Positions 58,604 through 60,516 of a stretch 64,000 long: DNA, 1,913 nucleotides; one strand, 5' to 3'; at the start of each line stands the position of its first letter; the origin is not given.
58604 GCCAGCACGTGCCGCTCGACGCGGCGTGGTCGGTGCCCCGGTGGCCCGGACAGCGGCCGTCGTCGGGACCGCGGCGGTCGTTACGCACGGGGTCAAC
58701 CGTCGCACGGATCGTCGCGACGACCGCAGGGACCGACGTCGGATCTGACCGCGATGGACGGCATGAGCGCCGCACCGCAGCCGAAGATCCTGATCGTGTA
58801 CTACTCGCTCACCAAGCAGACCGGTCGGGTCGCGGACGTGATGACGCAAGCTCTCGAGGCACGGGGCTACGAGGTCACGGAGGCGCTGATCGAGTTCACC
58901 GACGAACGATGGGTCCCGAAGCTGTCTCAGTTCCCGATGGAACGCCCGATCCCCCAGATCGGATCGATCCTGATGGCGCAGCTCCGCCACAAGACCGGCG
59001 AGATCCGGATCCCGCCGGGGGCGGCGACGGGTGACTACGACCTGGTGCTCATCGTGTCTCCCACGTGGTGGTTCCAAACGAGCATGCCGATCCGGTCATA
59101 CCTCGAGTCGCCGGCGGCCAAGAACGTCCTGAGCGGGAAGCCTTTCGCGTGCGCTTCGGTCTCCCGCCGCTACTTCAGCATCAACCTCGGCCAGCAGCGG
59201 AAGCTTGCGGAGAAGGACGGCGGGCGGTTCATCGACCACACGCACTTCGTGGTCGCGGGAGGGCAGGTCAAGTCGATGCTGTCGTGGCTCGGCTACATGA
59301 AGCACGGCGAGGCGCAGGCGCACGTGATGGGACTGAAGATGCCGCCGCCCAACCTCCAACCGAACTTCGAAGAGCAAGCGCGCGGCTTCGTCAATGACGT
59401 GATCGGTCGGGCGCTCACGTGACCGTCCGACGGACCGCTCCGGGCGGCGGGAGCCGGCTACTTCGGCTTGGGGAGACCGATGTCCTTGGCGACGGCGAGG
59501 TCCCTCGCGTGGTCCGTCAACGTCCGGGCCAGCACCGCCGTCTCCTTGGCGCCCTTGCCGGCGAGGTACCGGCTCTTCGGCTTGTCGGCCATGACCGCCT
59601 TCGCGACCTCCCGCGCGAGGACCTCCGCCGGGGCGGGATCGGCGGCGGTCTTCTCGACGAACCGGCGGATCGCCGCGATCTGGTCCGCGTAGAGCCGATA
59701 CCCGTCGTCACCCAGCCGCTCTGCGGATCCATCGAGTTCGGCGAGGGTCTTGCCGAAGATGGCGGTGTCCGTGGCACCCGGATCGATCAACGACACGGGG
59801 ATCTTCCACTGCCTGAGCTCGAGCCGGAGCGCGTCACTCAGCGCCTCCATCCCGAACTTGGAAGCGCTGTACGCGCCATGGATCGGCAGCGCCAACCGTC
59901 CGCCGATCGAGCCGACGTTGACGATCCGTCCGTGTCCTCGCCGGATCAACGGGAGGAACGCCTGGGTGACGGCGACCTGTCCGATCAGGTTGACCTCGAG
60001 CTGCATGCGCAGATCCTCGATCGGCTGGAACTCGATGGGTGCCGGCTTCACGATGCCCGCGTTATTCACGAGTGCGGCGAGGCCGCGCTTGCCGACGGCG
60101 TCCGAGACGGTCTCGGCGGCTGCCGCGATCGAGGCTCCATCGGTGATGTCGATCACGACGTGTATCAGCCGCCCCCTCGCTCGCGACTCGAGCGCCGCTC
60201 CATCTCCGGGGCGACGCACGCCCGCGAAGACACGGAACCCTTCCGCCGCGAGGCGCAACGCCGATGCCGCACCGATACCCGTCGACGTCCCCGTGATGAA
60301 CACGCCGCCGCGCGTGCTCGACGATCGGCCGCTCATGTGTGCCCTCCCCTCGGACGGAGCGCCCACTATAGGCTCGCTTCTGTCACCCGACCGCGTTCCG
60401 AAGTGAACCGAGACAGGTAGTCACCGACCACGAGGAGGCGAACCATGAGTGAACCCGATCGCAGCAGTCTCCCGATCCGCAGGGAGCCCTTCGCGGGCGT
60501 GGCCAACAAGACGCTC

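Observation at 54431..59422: Co-directional block CYTH-CHAD / DUF2252 / unknown / DUF6325 / Arg-rich peptide / flavodoxin-like: candidate uncharacterised polyphosphate-linked stress module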

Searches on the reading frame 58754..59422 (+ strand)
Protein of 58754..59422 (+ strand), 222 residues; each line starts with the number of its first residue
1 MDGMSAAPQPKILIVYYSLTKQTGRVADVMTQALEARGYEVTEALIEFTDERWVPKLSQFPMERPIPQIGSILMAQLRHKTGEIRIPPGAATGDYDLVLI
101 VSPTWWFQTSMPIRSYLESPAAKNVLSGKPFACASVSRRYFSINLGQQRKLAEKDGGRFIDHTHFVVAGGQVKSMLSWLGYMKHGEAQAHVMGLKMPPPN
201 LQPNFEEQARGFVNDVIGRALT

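Call 3: search_protein_families(library=pfam, proteins=[window:58754-59422:+], max_evalue=0.01)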
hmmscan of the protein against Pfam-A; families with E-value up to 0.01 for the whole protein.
window:58754-59422:+ (222 aa): 3 families
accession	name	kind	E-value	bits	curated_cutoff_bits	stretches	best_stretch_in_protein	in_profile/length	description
PF12682.12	Flavodoxin_4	-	0.00014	21.8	24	1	11-124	1-105/155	Flavodoxin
PF02525.22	Flavodoxin_2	-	0.0022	18.1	27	1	11-118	2-101/198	Flavodoxin-like fold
PF03358.20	FMN_red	-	0.0025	17.8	24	0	11-137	2-115/152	NADPH-dependent FMN reductase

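Call 7: search_protein_families(library=ncbifam, proteins=[window:58754-59422:+], max_evalue=0.01)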
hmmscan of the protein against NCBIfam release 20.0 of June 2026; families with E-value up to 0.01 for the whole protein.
window:58754-59422:+ (222 aa): 2 families
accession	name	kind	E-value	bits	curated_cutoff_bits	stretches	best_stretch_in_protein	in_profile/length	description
NF005501.0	PRK07116.1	subfamily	2.5e-07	30.3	198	1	10-122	4-105/161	flavodoxin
NF005389.0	PRK06934.1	equivalog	0.0027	17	172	1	93-119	128-154/221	flavodoxin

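Call 61: search_solved_structures(query=window:58754-59422:+, max_evalue=1)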
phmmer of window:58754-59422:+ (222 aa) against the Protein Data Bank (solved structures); distinct sequences matched with E-value up to 1: 5.
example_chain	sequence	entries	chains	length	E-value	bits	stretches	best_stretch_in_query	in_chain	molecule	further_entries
4j8p_A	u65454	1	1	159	0.00052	22.5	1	11-134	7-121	Flavodoxin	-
4ici_A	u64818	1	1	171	0.0016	20.9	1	9-134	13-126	Putative flavoprotein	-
4heq_A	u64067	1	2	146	0.024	17.1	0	10-43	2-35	Flavodoxin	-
2mwm_A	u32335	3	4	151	0.092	15.2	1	65-119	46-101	Putative trp repressor binding protein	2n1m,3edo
3klb_A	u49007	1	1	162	0.51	12.7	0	11-120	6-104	Putative Flavoprotein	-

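Call 63: find_homologous_proteins(query=window:58754-59422:+, max_evalue=0.001)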
Query window:58754-59422:+ (222 aa): 979 proteins with E <= 0.001 among 1183 candidates; the best 120 are listed.
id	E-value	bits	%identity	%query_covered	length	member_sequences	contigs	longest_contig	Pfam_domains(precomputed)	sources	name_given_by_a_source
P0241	3.5e-146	502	100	100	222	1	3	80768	-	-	-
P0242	1.4e-123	428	87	98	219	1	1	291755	-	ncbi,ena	-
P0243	5.4e-114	397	79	97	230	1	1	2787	-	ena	-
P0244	8.8e-114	396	78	98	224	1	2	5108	-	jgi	jgi:flavodoxin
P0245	2.4e-113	395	80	98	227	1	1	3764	-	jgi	jgi:flavodoxin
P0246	3.2e-113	394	78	98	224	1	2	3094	-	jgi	jgi:flavodoxin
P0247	2.8e-112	391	78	98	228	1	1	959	-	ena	-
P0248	2.8e-112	391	78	98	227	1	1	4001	-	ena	-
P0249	4.7e-112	391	78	99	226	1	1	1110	-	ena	-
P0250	1.0e-111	389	79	96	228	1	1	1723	-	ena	-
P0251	1.3e-111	389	79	97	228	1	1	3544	-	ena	-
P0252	2.8e-111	388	78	98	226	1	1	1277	-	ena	-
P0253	3.0e-111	388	78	96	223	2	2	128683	-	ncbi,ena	-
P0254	3.2e-111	388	79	98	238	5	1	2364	-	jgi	jgi:flavodoxin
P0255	5.1e-111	387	77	98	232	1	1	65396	-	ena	-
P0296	7.9e-109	380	78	98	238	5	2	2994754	-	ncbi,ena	-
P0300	8.4e-109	380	76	98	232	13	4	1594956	PF12682.13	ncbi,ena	-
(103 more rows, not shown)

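Call 64: find_encoding_contigs(protein=P0242, flank=7000, max_places=2)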
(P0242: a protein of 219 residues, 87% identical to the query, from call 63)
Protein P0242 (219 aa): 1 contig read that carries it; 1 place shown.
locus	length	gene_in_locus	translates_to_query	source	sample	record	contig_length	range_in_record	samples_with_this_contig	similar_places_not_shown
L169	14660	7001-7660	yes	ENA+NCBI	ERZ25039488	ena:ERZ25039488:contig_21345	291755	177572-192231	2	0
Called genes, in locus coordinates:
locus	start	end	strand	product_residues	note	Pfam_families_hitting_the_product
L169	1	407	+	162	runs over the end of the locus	PF23636:DUF7144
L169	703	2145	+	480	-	PF10009:DUF2252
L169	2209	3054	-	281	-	PF00230:MIP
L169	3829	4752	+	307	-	PF05235:CHAD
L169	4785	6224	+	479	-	PF10009:DUF2252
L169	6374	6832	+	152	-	PF19850:DUF6325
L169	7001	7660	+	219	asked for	-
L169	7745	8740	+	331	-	-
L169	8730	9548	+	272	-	PF00884:Sulfatase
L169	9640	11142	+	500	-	PF00884:Sulfatase, PF16347:SGSH_C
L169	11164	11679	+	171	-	PF06897:DUF1269 (weak)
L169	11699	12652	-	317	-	PF02475:TRM5-TYW2_MTfase, PF05185:PRMT5, PF06325:PrmA, PF05175:MTS (weak), PF13847:Methyltransf_31, PF08241:Methyltransf_11, PF13649:Methyltransf_25, PF22528:PRMT_C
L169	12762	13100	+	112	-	-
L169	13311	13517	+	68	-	PF07366:SnoaL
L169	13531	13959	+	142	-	PF00583:Acetyltransf_1, PF13673:Acetyltransf_10 (weak), PF13508:Acetyltransf_7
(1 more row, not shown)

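Call 65: find_encoding_contigs(protein=P0296, flank=7000, max_places=2)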
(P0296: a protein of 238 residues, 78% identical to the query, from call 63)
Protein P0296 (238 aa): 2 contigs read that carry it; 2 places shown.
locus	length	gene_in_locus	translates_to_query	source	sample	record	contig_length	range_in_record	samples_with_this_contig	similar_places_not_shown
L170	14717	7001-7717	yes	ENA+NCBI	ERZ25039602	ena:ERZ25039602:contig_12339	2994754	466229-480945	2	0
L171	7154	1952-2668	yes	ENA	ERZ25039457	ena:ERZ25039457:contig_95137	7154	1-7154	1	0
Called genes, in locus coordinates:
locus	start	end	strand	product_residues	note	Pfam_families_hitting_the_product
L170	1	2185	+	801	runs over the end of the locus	PF00884:Sulfatase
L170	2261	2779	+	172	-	PF06897:DUF1269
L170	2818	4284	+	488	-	PF10009:DUF2252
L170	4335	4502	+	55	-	-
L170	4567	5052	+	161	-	PF19850:DUF6325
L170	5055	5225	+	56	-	-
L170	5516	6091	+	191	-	PF06897:DUF1269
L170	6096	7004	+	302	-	PF00106:adh_short, PF08659:KR (weak), PF13561:adh_short_C2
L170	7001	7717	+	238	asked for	-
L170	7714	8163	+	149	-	PF11964:SpoIIAA-like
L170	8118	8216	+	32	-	-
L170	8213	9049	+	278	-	PF03458:Gly_transporter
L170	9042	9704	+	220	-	PF11139:SfLAP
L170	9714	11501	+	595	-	PF00916:Sulfate_transp, PF01740:STAS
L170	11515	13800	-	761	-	PF25873:WHD_MalT, PF17874:TPR_MalT (weak), PF00196:GerE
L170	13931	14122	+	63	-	-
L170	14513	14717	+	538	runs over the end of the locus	PF00083:Sugar_tr, PF07690:MFS_1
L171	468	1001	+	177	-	PF06897:DUF1269 (weak)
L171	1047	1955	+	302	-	PF00106:adh_short, PF08659:KR (weak), PF13561:adh_short_C2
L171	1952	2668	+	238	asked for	-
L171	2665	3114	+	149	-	PF11964:SpoIIAA-like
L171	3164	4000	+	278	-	PF03458:Gly_transporter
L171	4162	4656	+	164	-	PF11139:SfLAP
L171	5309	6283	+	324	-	PF00916:Sulfate_transp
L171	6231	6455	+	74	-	PF01740:STAS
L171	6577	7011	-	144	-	-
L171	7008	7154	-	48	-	?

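Call 66: find_encoding_contigs(protein=P0300, flank=7000, max_places=3)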
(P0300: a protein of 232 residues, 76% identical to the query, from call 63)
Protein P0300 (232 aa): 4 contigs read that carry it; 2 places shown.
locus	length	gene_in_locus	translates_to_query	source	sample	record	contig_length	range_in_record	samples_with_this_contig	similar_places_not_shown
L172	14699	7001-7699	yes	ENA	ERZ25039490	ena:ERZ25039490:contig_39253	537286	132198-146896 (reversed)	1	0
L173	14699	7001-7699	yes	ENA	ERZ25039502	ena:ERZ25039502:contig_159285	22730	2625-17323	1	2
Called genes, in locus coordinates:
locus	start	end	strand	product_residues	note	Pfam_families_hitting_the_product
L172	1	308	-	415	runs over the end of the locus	PF13489:Methyltransf_23 (faint), PF02475:TRM5-TYW2_MTfase (weak), PF06325:PrmA, PF13649:Methyltransf_25 (weak)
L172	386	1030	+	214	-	-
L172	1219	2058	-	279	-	PF13230:GATase_4, PF13522:GATase_6 (weak)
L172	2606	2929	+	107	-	-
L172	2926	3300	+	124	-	-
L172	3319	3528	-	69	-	PF11139:SfLAP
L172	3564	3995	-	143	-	PF11139:SfLAP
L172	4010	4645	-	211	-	-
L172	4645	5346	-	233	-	-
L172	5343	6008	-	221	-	PF11139:SfLAP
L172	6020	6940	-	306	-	PF03631:Virul_fac_BrkB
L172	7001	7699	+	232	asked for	PF12682:Flavodoxin_4 (faint)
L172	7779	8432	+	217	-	PF06736:TMEM175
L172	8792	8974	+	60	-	-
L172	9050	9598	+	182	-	-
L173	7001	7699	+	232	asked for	PF12682:Flavodoxin_4 (faint)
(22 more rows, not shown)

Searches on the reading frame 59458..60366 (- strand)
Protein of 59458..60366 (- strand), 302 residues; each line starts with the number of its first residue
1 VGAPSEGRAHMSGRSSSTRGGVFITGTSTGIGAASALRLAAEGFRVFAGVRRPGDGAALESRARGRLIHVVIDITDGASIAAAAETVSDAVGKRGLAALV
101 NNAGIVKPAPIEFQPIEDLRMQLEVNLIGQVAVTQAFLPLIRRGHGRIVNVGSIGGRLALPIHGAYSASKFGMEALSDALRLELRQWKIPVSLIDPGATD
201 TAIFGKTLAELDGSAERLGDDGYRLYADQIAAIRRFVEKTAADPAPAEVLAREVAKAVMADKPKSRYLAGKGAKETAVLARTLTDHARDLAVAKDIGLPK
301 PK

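Call 7: search_protein_families(library=ncbifam, proteins=[window:59458-60366:-], max_evalue=0.01)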
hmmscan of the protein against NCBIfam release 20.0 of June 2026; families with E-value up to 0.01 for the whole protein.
window:59458-60366:- (302 aa): 208 families (the best 25 are shown)
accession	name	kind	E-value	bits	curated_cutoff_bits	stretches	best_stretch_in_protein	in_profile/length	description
NF004826.0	PRK06182.1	subfamily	1.8e-56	191.5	305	1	22-291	7-268/274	oxidoreductase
NF005372.1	PRK06914.1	subfamily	4.7e-52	176.9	320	1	23-295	6-276/279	SDR family oxidoreductase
NF004649.0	PRK05993.1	equivalog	8.9e-49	166.2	387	1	21-284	6-265/277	SDR family oxidoreductase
NF004823.0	PRK06179.1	subfamily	2.1e-47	161.8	310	1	21-299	7-270/271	oxidoreductase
NF004824.0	PRK06180.1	subfamily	5e-46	157.1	298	1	22-278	7-255/279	oxidoreductase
NF004284.0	PRK05693.1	equivalog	1.1e-44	153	326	1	22-299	4-271/274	SDR family oxidoreductase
NF006114.0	PRK08263.1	subfamily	9.7e-42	143.1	290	1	23-277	7-250/280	short chain dehydrogenase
NF049977.1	KDhSphingRedKdsR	equivalog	1.9e-41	142.2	400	1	22-272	6-242/267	3-ketodihydrosphingosine reductase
NF005950.0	PRK08017.1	equivalog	9.8e-38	129.9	326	1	21-208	4-187/256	SDR family oxidoreductase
NF006118.0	PRK08264.1-4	subfamily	3.8e-36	124.8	279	1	22-203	8-185/244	SDR family oxidoreductase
NF006073.0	PRK08219.1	equivalog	3.5e-35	121.7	218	1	22-252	6-223/227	SDR family oxidoreductase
NF006776.0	PRK09291.1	equivalog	3e-34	118.8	265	1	22-210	5-188/257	SDR family oxidoreductase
NF005878.0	PRK07825.1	subfamily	4.2e-34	118.2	287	1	22-204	12-192/278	short chain dehydrogenase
NF005881.0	PRK07832.1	equivalog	8.7e-34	117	296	1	22-205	12-199/287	SDR family oxidoreductase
NF006123.0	PRK08267.1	equivalog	8.1e-33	113.8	261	1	21-232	4-214/261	SDR family oxidoreductase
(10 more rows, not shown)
